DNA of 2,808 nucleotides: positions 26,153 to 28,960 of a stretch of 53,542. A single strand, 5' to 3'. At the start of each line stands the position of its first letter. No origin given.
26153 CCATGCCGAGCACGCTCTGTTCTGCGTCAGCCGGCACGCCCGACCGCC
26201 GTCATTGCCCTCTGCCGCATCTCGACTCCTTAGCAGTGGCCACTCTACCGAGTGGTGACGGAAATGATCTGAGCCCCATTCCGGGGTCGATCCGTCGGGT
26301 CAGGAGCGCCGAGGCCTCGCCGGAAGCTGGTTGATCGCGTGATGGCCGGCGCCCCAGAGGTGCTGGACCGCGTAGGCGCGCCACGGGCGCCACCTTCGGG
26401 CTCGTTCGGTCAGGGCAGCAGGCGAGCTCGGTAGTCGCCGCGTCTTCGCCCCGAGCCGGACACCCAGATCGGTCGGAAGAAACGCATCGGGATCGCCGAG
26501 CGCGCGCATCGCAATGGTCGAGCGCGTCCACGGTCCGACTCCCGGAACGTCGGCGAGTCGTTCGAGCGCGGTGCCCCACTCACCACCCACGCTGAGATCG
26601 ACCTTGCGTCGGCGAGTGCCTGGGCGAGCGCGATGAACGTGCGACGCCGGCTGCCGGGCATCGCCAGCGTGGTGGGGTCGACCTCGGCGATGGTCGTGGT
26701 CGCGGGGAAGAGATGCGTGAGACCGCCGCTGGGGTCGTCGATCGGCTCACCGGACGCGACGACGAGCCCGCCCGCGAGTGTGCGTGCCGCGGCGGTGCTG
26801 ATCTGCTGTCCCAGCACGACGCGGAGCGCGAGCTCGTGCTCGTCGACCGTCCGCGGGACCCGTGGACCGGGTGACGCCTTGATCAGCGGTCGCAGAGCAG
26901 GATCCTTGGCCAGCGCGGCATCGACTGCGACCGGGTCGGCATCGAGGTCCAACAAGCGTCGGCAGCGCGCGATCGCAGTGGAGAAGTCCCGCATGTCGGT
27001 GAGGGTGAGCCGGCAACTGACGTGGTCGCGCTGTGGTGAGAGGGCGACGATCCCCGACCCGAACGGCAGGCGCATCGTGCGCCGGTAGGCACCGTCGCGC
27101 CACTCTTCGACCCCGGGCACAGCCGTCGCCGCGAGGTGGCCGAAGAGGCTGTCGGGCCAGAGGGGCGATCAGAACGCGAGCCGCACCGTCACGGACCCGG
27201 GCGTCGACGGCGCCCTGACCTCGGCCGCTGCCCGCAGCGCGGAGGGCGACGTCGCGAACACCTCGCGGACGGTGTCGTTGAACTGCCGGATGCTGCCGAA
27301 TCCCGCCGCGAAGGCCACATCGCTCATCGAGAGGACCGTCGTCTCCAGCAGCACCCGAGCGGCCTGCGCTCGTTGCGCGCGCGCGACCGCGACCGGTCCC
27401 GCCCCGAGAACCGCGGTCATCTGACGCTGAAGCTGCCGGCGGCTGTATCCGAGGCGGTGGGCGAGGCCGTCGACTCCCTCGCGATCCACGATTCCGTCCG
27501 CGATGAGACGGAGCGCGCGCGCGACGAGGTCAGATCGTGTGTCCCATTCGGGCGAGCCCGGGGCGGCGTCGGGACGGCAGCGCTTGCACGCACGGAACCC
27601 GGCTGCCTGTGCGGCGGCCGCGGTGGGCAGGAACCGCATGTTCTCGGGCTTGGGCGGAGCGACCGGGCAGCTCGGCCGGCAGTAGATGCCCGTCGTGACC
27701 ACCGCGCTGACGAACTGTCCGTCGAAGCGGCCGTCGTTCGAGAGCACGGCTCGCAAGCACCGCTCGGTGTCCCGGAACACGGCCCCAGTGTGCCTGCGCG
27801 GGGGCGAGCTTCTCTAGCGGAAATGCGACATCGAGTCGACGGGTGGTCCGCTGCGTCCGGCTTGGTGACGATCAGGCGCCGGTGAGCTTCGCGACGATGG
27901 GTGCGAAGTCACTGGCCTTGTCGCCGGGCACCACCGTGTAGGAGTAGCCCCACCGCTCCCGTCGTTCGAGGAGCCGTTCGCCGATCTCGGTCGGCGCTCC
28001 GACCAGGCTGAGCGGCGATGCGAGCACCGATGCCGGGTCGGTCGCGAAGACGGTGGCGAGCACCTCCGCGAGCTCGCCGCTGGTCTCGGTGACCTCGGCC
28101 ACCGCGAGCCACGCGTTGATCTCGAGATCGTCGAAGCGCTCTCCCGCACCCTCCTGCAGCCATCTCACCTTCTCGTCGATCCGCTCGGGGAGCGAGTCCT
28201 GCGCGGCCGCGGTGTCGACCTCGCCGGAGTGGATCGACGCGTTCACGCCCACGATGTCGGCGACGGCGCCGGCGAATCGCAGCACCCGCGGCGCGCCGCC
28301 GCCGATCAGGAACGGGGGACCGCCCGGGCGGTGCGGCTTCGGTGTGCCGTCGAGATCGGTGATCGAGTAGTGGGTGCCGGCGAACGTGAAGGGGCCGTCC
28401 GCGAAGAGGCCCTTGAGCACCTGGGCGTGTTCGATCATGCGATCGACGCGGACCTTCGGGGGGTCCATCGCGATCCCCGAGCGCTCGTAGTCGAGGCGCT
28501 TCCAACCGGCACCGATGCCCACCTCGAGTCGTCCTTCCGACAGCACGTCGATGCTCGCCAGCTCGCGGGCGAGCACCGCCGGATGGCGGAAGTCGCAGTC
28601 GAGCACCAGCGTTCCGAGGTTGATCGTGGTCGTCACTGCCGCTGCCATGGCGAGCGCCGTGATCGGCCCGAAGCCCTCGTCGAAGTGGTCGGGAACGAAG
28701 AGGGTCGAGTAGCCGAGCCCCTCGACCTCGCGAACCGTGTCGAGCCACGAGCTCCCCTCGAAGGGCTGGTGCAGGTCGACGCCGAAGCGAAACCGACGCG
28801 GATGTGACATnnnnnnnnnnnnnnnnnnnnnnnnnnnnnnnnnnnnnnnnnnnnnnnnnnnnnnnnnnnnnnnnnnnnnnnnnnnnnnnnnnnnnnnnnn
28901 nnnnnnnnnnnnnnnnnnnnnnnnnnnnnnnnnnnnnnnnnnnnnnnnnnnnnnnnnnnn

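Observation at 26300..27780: ada-alkA fusion gene broken by an in-frame TGA and a frameshift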

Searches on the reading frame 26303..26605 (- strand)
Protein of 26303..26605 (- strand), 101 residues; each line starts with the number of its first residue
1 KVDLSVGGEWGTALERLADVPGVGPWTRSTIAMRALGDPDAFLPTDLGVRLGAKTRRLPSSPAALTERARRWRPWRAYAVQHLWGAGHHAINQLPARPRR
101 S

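Call 6: search_protein_families(library=pfam, proteins=[window:26303-26605:-], max_evalue=0.01)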
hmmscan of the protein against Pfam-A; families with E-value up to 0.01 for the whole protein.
seq(101 aa): 0 families

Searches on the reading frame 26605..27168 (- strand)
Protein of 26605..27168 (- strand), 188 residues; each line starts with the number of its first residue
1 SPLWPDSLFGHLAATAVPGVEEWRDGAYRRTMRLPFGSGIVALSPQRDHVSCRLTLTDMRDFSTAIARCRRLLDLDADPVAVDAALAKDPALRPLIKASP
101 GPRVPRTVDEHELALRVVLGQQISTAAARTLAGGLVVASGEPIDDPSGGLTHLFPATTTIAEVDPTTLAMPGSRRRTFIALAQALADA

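Call 6: search_protein_families(library=pfam, proteins=[window:26605-27168:-], max_evalue=0.01)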
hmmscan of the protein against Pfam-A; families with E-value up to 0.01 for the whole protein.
seq(188 aa): 1 family
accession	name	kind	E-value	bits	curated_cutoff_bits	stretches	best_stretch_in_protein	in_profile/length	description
PF06029.17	AlkA_N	-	3.3e-32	111.6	26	1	2-109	9-118/118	AlkA N-terminal domain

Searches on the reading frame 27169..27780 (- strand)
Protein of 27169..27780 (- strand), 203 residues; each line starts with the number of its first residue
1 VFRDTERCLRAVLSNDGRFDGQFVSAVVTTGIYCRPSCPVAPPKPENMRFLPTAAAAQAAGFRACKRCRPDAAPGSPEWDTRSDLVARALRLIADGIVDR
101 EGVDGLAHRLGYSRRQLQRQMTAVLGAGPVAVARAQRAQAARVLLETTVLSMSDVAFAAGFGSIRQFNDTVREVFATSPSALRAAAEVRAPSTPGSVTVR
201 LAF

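Call 6: search_protein_families(library=pfam, proteins=[window:27172-27780:-], max_evalue=0.01)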
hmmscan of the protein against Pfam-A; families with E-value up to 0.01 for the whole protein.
seq(203 aa): 3 families
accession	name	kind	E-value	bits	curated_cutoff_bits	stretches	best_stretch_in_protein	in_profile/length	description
PF02805.21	Ada_Zn_binding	-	2.1e-29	101.7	23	1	8-71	2-65/65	Metal binding domain of Ada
PF12833.13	HTH_18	-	8e-19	68.2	33.6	1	106-184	1-79/80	Helix-turn-helix domain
PF00165.29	HTH_AraC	-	4e-07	30.4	26.6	1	147-183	6-41/42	Bacterial regulatory helix-turn-helix proteins, AraC family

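Call 9: find_encoding_contigs(protein=window:27169-27780:-, flank=5000)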
Protein window:27169-27780:- (203 aa): no gene with exactly this product is on record in the collection.

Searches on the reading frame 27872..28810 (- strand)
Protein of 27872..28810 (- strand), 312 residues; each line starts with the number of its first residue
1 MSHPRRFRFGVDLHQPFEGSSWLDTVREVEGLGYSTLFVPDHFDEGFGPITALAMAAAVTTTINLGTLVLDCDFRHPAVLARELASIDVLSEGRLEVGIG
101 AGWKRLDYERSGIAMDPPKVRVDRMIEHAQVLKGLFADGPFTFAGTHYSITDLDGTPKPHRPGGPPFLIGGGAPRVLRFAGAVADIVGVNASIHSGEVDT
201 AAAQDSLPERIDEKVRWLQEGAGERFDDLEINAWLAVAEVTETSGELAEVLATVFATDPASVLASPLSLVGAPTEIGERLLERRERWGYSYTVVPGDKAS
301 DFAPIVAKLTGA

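Call 30: find_encoding_contigs(protein=window:27872-28810:-, flank=4500, max_places=10)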
Protein window:27872-28810:- (312 aa): 14 contigs read that carry it; 10 places shown.
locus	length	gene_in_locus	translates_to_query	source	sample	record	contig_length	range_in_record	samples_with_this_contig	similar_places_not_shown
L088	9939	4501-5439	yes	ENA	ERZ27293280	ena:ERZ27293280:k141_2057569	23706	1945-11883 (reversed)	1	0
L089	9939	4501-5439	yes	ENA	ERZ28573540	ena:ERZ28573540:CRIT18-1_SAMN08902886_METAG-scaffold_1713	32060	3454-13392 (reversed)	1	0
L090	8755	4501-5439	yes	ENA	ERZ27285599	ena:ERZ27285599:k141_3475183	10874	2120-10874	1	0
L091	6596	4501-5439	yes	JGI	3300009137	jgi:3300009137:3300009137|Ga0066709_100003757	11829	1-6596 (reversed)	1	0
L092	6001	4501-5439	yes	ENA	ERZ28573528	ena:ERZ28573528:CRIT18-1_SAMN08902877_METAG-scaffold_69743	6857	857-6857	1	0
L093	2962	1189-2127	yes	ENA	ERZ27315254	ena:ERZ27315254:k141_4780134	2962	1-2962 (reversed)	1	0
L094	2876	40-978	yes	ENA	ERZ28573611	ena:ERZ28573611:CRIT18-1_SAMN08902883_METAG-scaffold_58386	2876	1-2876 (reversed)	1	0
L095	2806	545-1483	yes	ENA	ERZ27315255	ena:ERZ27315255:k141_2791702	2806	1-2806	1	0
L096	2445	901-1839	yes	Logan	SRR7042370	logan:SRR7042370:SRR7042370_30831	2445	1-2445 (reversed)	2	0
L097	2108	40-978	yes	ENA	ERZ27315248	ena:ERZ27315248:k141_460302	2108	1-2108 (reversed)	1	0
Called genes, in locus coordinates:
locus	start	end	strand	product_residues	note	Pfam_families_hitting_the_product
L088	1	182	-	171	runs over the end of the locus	PF02627:CMD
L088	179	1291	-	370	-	PF01408:GFO_IDH_MocA, PF02894:GFO_IDH_MocA_C (weak), PF22725:GFO_IDH_MocA_C3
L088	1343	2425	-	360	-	PF01408:GFO_IDH_MocA, PF02894:GFO_IDH_MocA_C, PF22725:GFO_IDH_MocA_C3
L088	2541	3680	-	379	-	PF03060:NMO, PF01070:FMN_dh (weak)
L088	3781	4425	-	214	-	PF03006:HlyIII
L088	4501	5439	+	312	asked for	PF00296:Bac_luciferase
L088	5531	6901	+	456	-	PF02805:Ada_Zn_binding, PF00165:HTH_AraC (faint), PF12833:HTH_18, PF06029:AlkA_N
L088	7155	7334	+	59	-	-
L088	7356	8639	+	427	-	PF01145:Band_7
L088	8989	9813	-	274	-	PF13489:Methyltransf_23 (weak), PF01209:Ubie_methyltran, PF08241:Methyltransf_11, PF08242:Methyltransf_12, PF13649:Methyltransf_25, PF13847:Methyltransf_31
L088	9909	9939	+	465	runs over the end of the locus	PF04185:Phosphoesterase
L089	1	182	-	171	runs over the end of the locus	PF02627:CMD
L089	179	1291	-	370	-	PF01408:GFO_IDH_MocA, PF02894:GFO_IDH_MocA_C (faint), PF22725:GFO_IDH_MocA_C3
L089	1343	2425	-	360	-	PF01408:GFO_IDH_MocA, PF02894:GFO_IDH_MocA_C, PF22725:GFO_IDH_MocA_C3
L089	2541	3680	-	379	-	PF03060:NMO, PF01070:FMN_dh (weak)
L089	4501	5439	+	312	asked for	PF00296:Bac_luciferase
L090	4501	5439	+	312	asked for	PF00296:Bac_luciferase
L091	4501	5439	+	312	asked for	PF00296:Bac_luciferase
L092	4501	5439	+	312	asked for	PF00296:Bac_luciferase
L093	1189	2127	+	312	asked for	PF00296:Bac_luciferase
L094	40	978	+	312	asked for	PF00296:Bac_luciferase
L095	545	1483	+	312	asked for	PF00296:Bac_luciferase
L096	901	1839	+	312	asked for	PF00296:Bac_luciferase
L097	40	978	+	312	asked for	PF00296:Bac_luciferase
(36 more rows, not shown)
